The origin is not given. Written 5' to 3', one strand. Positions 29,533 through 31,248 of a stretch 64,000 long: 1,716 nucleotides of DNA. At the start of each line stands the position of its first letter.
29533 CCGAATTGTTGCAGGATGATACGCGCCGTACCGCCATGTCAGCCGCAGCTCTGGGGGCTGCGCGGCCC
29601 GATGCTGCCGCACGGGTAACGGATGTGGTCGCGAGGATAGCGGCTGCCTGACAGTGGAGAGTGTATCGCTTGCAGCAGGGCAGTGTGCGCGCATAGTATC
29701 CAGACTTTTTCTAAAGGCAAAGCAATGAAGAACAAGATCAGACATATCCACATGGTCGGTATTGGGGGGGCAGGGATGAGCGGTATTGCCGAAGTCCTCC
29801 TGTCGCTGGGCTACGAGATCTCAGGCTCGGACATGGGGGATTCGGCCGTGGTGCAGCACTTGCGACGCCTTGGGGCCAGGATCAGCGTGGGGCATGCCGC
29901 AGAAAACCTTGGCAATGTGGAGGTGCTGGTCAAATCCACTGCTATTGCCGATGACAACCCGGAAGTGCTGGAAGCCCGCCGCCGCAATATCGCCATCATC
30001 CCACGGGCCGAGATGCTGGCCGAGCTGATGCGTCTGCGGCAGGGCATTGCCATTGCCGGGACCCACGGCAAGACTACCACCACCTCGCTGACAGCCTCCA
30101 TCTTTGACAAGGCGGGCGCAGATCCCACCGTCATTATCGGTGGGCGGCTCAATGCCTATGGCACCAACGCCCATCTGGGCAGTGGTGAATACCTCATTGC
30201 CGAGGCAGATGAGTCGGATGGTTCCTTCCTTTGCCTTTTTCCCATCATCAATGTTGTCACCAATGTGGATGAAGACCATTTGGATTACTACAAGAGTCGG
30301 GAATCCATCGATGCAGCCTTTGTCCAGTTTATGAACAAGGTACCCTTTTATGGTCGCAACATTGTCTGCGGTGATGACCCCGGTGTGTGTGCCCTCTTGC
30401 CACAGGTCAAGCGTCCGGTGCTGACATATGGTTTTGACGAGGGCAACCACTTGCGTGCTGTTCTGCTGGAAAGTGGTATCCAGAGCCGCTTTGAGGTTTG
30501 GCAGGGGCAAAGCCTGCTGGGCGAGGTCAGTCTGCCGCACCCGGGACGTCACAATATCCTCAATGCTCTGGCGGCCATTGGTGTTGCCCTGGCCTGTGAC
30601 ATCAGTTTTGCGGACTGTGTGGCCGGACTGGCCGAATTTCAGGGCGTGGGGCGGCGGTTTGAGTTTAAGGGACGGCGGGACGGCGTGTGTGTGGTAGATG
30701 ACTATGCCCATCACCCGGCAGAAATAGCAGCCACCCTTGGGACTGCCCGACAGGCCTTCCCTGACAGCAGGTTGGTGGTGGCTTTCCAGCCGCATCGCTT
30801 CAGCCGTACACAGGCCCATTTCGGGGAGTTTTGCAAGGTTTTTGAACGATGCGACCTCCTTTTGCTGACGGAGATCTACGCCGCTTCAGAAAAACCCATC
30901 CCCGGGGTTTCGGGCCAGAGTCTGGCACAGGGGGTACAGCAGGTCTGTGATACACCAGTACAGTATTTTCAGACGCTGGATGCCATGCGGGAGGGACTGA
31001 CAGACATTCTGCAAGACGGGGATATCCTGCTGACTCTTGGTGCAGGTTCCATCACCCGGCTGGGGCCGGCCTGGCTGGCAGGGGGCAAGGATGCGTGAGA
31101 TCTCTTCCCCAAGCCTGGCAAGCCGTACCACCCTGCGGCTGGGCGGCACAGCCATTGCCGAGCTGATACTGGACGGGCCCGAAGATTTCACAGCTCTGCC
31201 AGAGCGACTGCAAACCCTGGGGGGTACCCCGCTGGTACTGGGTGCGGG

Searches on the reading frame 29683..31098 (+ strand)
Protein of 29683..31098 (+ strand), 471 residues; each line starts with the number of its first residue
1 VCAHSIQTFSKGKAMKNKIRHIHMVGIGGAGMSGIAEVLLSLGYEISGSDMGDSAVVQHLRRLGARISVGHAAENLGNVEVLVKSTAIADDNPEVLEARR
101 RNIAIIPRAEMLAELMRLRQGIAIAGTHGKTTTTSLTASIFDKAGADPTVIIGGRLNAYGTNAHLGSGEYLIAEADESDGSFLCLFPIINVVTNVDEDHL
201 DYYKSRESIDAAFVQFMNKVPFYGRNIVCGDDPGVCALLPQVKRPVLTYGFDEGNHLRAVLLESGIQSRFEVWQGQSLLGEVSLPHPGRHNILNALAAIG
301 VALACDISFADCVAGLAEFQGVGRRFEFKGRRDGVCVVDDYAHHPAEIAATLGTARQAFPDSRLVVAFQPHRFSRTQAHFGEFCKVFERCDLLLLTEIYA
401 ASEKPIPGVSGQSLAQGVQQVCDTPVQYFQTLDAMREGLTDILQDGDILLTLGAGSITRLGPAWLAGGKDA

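Call 50: search_protein_families(library=pfam, proteins=[window:29683-31098:+])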
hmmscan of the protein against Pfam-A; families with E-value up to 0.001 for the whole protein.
window:29683-31098:+ (471 aa): 3 families
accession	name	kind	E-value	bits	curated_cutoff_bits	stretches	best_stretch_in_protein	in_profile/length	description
PF01225.30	Mur_ligase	-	2.2e-28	98.9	21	1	21-118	1-93/95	Mur ligase family, catalytic domain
PF08245.18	Mur_ligase_M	-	1.8e-26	93.8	24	1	124-302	1-200/200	Mur ligase middle domain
PF02875.26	Mur_ligase_C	-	8.9e-22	78.7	28.4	1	324-455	1-127/127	Mur ligase, glutamate ligase domain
